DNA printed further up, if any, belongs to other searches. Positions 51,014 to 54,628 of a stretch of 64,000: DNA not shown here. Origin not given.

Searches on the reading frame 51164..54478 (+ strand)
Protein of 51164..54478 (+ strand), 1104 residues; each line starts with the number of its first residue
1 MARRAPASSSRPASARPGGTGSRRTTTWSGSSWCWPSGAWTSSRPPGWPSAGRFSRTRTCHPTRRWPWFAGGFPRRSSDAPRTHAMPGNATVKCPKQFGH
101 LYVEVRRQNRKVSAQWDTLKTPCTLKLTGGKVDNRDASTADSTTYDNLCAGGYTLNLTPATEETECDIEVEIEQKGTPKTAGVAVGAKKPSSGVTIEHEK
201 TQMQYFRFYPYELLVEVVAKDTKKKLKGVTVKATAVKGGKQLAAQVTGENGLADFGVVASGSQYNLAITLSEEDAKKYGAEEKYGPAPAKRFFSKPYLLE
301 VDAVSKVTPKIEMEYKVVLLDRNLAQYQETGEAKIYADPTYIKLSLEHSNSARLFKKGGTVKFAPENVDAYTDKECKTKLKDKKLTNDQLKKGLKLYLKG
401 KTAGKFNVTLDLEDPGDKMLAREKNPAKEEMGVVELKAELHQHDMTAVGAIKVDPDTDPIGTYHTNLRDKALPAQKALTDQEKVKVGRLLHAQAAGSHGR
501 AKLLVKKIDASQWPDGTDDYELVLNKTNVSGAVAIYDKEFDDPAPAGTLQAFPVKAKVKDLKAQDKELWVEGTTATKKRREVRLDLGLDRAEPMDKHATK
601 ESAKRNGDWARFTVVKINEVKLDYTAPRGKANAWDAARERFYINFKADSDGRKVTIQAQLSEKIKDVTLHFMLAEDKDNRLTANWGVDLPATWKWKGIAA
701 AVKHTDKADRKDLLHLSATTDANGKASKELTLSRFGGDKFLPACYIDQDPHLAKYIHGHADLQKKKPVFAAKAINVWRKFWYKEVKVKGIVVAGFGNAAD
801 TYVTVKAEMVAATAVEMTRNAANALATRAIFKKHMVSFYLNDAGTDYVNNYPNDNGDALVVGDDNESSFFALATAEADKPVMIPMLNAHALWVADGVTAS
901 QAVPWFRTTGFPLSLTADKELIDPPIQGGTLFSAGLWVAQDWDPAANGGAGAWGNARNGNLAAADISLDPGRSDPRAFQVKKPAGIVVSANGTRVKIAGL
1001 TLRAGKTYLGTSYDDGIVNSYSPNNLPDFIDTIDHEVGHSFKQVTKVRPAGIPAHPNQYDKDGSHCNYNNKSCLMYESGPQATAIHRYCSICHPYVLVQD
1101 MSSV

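Call 17: search_protein_families(library=pfam, proteins=[window:51164-54478:+], max_evalue=0.001)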
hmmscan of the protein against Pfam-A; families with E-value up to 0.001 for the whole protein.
window:51164-54478:+ (1104 aa): 1 family
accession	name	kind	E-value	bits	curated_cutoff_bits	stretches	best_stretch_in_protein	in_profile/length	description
PF17789.7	MG4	-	0.00063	20.4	24.7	0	204-275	9-78/95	Macroglobulin domain MG4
